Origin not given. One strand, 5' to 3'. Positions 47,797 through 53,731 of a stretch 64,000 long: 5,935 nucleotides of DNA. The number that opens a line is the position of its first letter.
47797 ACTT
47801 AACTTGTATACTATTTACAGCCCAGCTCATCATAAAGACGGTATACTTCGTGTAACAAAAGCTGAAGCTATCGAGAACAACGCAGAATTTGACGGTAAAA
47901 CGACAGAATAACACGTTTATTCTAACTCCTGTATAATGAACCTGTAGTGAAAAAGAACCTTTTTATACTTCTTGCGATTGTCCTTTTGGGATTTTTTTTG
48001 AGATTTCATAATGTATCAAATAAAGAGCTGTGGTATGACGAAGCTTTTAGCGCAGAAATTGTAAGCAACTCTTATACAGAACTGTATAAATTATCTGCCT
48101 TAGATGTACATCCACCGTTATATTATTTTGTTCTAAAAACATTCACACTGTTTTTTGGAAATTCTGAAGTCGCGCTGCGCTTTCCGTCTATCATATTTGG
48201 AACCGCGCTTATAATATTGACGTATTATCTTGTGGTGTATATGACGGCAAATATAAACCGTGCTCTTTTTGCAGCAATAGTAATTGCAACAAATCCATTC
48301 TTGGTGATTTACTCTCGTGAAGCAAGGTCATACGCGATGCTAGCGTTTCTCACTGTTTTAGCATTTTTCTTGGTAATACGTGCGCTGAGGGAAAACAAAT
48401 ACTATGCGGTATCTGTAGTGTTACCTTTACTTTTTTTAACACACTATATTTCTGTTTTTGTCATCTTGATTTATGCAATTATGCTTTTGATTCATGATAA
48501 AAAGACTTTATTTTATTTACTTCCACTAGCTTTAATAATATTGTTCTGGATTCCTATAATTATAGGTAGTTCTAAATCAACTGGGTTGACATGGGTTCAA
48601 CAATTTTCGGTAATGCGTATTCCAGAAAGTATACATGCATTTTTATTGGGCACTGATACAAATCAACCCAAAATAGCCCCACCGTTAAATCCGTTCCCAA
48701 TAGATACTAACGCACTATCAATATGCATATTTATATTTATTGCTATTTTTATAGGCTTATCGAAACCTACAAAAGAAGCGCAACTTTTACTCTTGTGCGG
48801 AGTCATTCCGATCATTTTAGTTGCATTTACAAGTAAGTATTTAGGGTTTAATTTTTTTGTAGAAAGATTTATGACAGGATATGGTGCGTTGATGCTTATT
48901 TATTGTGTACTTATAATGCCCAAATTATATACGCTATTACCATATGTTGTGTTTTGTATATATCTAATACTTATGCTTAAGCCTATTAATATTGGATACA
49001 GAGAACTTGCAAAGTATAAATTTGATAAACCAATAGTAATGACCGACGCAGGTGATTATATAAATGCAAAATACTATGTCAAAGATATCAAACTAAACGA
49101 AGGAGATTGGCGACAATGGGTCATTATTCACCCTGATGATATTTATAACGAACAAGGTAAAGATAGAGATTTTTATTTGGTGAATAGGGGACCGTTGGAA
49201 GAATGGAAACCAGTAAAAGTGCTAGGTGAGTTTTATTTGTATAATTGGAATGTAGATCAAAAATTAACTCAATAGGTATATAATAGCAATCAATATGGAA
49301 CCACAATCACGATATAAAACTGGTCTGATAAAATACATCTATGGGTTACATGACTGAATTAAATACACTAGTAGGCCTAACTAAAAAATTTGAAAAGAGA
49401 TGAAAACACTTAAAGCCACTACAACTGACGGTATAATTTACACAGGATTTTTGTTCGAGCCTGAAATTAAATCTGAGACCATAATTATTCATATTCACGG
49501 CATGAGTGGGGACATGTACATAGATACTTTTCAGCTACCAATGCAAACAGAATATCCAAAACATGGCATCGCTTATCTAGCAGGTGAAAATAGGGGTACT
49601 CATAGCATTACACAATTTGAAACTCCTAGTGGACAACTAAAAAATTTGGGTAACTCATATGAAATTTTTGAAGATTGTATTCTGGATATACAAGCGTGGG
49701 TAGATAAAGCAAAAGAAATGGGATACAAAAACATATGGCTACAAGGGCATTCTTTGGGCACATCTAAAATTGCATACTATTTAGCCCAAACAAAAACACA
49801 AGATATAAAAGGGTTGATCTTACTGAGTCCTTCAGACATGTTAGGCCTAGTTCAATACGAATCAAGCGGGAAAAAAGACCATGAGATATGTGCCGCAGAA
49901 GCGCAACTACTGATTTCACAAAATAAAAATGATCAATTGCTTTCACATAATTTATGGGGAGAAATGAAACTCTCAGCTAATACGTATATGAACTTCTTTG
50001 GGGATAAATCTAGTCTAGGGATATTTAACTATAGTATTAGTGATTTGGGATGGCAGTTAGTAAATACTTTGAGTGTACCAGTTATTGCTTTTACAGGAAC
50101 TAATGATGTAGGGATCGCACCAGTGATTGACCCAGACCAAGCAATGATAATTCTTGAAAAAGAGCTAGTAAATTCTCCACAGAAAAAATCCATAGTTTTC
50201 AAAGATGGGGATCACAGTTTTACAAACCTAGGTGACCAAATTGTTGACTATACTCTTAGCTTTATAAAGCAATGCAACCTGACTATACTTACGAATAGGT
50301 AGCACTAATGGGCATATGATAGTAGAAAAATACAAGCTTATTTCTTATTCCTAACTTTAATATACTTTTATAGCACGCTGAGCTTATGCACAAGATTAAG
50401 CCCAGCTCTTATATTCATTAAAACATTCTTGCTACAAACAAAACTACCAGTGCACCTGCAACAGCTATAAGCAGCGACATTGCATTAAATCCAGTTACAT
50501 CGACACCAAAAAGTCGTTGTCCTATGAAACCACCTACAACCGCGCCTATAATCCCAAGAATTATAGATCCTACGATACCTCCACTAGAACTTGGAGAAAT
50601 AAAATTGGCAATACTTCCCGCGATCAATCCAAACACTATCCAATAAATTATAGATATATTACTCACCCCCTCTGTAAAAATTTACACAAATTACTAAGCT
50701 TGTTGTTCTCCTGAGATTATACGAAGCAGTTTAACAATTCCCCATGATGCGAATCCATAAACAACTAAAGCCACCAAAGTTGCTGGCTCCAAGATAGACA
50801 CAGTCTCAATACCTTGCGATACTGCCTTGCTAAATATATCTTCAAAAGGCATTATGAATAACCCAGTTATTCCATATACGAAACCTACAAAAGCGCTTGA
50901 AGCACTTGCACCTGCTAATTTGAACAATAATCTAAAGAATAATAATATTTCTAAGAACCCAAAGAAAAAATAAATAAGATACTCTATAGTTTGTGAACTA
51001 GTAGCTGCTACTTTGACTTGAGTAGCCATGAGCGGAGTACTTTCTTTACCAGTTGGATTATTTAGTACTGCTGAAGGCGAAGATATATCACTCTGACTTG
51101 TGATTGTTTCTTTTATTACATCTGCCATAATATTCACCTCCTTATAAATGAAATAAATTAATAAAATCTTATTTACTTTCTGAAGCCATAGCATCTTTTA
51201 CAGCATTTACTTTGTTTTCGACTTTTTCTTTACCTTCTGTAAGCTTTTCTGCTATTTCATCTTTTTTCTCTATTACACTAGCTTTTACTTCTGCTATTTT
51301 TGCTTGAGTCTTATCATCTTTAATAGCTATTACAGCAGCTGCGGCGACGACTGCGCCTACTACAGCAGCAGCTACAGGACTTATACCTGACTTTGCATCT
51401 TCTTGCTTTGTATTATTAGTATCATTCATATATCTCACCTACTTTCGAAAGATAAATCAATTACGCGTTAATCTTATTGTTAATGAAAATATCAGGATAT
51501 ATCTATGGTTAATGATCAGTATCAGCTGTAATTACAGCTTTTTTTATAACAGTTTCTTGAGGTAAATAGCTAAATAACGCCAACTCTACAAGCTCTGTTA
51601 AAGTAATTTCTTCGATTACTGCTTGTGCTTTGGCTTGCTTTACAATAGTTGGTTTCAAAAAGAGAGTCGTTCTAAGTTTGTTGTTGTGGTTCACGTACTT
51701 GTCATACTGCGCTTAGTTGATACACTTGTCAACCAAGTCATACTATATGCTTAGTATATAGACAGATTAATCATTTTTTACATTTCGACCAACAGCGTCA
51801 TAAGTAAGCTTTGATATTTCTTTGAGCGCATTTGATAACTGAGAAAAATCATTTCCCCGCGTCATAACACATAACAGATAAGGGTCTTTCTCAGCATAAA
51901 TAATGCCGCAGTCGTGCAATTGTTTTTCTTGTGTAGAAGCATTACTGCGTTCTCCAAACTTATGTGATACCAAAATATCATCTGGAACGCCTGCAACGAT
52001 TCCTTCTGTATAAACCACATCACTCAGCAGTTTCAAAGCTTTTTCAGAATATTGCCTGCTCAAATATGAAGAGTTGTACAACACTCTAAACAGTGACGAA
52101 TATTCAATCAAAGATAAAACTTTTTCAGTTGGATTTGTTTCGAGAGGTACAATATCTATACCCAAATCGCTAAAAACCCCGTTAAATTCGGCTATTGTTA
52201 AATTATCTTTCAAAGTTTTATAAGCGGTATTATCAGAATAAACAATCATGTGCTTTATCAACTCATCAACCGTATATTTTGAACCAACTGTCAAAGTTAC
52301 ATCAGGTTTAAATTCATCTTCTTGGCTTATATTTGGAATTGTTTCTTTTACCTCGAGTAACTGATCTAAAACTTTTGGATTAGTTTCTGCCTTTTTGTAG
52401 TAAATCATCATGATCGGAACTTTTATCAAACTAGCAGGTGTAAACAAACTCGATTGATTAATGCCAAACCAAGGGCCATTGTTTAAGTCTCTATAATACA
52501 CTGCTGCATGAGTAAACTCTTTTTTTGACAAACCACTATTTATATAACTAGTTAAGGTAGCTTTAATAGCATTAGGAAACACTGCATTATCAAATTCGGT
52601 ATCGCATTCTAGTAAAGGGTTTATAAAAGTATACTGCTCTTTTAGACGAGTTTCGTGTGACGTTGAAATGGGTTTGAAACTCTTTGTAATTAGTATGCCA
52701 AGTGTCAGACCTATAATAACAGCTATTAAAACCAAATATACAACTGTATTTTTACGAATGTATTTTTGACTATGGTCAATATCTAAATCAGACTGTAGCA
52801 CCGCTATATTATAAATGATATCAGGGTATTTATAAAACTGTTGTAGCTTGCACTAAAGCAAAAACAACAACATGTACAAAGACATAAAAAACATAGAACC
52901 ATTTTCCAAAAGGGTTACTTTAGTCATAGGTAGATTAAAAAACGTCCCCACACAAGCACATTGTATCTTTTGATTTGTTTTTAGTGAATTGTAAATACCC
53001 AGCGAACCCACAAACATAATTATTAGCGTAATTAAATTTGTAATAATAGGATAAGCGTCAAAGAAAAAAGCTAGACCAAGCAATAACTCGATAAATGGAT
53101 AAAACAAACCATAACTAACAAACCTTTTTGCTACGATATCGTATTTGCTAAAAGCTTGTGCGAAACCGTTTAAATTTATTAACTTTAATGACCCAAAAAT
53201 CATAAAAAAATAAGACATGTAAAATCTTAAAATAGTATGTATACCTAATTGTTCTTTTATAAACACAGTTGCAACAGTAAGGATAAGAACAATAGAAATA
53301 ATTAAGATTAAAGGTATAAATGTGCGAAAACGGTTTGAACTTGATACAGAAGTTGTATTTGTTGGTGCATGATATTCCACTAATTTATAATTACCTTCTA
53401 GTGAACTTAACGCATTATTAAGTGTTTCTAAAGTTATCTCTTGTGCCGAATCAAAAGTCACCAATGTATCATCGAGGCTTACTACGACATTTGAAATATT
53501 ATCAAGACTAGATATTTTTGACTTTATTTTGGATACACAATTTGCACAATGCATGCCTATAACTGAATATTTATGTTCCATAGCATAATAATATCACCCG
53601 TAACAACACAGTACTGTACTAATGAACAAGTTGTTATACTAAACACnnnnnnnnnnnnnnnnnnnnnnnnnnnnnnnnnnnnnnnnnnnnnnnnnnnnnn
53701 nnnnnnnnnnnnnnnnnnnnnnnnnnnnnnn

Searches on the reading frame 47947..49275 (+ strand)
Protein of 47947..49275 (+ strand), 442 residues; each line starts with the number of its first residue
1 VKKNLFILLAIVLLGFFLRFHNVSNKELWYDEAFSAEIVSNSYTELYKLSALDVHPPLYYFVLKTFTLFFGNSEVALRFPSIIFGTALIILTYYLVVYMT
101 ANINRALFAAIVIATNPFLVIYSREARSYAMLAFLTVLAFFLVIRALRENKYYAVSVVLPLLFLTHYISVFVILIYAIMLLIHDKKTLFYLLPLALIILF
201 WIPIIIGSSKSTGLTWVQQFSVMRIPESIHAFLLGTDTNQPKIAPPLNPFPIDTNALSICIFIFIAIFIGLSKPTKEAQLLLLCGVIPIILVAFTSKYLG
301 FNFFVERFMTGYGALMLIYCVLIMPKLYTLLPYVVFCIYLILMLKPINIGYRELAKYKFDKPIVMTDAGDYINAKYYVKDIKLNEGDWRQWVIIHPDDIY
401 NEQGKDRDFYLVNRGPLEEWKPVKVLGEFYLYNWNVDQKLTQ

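Call 9: search_protein_families(library=pfam, proteins=[window:47947-49275:+], max_evalue=0.001)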
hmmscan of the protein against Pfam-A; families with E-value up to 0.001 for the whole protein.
window:47947-49275:+ (442 aa): 1 family
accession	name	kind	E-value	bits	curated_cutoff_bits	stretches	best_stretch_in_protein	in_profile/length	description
PF13231.12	PMT_2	-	1.6e-11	45.1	26.1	1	55-203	2-156/160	Dolichyl-phosphate-mannose-protein mannosyltransferase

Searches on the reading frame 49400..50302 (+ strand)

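Call 9: search_protein_families(library=pfam, proteins=[window:49400-50302:+], max_evalue=0.001)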
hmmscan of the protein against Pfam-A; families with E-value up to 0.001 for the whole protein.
window:49400-50302:+ (300 aa): 3 families
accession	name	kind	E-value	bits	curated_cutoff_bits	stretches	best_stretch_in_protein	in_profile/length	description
PF00561.26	Abhydrolase_1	-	6.2e-07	29.8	25.8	1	93-273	51-239/245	alpha/beta hydrolase fold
PF12146.15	Hydrolase_4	-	7.4e-07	29.1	27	1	88-273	53-233/239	Serine aminopeptidase, S33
PF08538.16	DUF1749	-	3.5e-05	23.5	24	1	105-273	100-277/299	Protein of unknown function (DUF1749)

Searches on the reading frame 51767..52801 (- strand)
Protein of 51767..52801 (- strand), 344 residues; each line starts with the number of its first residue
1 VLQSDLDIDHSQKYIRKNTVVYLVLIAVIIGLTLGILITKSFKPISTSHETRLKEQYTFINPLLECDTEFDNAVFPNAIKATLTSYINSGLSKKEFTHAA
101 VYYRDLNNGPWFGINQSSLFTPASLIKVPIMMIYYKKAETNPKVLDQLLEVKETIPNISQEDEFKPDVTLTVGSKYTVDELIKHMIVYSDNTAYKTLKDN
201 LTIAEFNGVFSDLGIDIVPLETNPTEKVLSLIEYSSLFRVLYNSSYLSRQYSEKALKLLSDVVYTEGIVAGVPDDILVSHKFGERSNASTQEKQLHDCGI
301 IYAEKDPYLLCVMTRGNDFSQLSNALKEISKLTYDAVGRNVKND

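Call 9: search_protein_families(library=pfam, proteins=[window:51767-52801:-], max_evalue=0.001)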
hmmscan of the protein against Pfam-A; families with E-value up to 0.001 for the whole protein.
window:51767-52801:- (344 aa): 1 family
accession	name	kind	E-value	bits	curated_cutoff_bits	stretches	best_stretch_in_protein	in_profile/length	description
PF13354.11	Beta-lactamase2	-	2.2e-40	138.8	22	1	101-314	2-214/214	Beta-lactamase enzyme family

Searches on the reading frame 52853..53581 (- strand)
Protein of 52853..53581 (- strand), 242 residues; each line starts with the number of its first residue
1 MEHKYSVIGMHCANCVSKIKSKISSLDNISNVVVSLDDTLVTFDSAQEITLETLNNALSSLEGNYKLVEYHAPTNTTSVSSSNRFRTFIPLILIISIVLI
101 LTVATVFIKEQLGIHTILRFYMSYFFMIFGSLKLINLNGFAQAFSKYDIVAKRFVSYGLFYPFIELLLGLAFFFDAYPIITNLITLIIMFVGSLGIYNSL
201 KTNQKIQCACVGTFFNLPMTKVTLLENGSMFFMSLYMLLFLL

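Call 9: search_protein_families(library=pfam, proteins=[window:52853-53581:-], max_evalue=0.001)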
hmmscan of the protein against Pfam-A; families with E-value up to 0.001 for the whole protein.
window:52853-53581:- (242 aa): 2 families
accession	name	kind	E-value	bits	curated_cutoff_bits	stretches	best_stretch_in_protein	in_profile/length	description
PF00403.32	HMA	-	9.5e-13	48.8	24.8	1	5-61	2-59/62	Heavy-metal-associated domain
PF07291.16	MauE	-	1e-12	48.9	27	1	116-239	6-127/128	Methylamine utilisation protein MauE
